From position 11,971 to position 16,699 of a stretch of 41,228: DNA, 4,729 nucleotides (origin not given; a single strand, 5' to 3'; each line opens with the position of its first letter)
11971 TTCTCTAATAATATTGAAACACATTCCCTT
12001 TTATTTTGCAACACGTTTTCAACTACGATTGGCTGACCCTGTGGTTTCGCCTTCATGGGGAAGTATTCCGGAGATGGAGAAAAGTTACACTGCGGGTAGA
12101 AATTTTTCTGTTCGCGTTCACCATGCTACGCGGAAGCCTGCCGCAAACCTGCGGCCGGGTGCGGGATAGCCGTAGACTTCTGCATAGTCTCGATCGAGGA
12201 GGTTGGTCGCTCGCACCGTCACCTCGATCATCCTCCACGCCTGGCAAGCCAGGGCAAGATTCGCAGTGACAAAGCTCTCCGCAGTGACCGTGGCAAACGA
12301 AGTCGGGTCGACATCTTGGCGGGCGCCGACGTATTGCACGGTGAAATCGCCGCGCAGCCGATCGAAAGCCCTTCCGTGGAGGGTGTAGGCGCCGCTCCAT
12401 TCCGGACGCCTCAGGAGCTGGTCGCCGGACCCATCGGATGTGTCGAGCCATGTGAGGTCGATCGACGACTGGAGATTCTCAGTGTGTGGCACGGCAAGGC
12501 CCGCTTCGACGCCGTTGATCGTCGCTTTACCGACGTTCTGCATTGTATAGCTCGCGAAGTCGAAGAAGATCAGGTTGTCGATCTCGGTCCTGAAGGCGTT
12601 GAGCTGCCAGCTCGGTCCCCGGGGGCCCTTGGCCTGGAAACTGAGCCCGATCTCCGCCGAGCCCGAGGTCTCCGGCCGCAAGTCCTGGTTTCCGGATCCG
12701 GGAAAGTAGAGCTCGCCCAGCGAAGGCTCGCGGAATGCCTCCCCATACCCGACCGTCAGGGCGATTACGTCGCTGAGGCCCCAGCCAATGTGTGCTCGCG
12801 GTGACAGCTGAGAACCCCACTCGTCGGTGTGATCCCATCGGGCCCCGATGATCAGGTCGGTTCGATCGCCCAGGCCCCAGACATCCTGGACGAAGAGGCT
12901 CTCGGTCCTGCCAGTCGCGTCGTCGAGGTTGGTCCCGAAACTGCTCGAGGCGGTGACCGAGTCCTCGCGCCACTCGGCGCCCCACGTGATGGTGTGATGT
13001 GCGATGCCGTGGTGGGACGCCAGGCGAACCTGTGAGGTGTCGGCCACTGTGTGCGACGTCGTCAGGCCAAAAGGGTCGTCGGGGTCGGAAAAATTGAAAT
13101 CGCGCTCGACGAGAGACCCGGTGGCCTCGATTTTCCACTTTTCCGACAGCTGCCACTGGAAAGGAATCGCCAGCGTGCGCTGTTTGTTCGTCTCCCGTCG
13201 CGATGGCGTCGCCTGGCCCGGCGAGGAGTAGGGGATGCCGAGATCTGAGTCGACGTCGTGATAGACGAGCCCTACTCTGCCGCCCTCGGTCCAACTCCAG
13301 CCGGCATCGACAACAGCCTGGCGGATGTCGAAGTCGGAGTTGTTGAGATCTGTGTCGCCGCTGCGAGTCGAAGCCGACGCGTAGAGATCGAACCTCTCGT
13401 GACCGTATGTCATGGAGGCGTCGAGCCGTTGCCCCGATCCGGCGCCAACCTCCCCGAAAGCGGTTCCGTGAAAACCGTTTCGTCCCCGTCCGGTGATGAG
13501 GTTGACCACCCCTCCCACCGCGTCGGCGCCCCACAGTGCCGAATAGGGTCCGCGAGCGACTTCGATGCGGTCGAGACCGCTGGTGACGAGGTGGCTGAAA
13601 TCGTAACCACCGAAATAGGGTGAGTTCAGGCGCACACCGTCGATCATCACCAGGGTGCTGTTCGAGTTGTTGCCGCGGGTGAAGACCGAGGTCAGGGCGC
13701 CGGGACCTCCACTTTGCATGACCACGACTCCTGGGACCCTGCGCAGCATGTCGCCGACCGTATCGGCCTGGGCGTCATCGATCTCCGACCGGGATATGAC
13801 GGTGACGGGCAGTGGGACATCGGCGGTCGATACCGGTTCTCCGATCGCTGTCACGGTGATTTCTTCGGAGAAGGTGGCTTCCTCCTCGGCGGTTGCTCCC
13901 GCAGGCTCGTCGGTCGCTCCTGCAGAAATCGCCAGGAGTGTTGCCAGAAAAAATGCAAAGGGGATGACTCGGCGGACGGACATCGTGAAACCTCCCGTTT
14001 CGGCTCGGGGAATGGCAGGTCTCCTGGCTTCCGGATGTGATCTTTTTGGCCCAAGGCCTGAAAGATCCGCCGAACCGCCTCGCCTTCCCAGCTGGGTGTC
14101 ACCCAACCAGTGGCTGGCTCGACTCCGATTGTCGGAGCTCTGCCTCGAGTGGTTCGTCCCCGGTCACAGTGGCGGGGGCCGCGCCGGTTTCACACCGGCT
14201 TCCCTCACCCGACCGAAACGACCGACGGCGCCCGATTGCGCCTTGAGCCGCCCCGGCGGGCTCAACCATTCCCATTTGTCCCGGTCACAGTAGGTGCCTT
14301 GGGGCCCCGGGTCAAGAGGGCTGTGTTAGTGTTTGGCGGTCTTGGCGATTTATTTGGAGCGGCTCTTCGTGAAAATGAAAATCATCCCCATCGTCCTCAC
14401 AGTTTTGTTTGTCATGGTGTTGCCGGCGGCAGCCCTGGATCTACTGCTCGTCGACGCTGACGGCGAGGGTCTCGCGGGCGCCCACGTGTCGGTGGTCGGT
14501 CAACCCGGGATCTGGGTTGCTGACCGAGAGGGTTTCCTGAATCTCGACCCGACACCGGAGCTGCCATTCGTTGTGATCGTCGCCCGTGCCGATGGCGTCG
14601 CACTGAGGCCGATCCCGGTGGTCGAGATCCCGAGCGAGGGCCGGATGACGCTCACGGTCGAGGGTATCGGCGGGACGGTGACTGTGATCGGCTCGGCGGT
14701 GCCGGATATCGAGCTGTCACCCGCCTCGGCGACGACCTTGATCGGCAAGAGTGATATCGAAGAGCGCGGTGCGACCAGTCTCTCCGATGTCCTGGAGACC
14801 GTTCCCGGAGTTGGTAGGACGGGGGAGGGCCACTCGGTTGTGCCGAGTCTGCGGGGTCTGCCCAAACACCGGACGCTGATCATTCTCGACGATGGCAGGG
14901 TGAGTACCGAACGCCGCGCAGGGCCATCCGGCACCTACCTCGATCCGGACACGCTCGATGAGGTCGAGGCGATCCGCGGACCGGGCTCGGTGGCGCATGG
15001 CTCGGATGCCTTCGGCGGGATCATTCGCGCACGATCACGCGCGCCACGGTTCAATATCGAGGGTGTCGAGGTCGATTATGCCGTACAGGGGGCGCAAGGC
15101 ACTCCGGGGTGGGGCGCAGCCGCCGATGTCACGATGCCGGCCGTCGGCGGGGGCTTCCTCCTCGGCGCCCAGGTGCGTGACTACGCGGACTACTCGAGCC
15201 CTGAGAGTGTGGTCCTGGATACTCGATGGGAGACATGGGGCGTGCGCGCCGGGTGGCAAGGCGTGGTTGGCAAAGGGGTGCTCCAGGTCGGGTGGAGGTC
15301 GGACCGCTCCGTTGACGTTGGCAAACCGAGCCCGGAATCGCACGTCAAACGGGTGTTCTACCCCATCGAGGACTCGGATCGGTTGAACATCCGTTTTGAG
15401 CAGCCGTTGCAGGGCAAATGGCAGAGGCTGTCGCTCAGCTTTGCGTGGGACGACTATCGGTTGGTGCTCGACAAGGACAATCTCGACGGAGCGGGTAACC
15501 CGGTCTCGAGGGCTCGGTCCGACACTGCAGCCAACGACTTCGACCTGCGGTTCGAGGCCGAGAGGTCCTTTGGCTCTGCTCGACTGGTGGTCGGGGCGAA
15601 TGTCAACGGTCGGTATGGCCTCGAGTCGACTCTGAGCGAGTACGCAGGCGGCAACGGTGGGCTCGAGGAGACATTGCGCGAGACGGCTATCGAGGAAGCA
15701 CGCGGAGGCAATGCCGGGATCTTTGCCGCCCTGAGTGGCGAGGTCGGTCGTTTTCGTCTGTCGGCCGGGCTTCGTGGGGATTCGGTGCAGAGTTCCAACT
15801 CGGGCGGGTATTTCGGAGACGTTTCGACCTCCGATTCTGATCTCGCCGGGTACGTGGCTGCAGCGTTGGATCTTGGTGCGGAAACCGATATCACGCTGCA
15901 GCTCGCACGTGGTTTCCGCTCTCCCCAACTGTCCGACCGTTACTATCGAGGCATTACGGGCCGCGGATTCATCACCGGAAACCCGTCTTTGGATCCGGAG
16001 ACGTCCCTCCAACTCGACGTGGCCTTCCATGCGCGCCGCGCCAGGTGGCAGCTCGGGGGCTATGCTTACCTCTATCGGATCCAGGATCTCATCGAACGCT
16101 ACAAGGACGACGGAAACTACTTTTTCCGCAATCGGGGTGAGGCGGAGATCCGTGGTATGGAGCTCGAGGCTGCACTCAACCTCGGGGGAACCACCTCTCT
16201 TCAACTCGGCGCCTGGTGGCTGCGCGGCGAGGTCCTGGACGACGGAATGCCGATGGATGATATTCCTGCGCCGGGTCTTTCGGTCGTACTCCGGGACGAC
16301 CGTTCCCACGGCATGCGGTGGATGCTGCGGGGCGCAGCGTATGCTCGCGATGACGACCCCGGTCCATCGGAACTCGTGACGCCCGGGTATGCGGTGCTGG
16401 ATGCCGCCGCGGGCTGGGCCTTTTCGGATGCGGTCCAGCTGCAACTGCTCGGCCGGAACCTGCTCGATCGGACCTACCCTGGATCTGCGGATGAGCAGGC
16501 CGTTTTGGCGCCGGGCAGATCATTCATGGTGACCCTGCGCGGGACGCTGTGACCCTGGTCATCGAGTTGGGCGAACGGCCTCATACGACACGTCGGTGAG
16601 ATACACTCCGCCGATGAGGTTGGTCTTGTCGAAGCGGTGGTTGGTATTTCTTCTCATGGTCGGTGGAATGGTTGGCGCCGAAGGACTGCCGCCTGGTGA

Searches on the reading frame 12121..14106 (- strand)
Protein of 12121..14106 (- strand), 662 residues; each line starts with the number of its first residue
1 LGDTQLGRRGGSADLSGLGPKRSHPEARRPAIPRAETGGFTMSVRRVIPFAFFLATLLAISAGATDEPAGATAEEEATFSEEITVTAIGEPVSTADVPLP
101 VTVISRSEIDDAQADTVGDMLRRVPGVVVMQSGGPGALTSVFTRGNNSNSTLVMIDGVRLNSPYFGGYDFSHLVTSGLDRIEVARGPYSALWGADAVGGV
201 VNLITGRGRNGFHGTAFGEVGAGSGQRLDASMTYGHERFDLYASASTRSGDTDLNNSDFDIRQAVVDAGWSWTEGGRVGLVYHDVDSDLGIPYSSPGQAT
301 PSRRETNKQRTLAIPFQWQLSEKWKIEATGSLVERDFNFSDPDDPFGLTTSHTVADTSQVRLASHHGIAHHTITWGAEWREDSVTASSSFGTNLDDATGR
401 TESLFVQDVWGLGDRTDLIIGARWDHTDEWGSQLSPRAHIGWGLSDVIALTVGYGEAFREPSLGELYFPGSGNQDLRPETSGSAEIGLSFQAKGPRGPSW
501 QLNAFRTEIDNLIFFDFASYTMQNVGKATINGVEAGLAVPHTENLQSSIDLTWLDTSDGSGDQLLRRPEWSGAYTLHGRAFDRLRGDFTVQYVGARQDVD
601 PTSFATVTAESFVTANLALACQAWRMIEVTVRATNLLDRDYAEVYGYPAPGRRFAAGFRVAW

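Call 10: search_protein_families(library=pfam, proteins=[window:12121-14106:-], max_evalue=0.001)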
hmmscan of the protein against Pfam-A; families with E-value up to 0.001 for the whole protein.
window:12121-14106:- (662 aa): 3 families
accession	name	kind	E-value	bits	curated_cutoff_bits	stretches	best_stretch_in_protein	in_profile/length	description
PF00593.30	TonB_dep_Rec_b-barrel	-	3.2e-45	156.3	27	1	250-636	12-436/436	TonB dependent receptor-like, beta-barrel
PF07715.20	Plug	-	1.4e-28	99.9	23.9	1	95-200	3-107/107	TonB-dependent Receptor Plug Domain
PF14905.12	OMP_b-brl_3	-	6.3e-05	22.6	27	1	471-641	208-378/408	Outer membrane protein beta-barrel family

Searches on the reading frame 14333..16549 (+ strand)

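Call 10: search_protein_families(library=pfam, proteins=[window:14333-16549:+], max_evalue=0.001)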
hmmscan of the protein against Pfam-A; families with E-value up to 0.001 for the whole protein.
window:14333-16549:+ (739 aa): 2 families
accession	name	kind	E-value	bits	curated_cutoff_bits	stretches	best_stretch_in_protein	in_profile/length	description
PF00593.30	TonB_dep_Rec_b-barrel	-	3.6e-31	109.9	27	1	347-710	59-436/436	TonB dependent receptor-like, beta-barrel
PF07715.20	Plug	-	8.8e-18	65.2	23.9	1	131-230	6-107/107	TonB-dependent Receptor Plug Domain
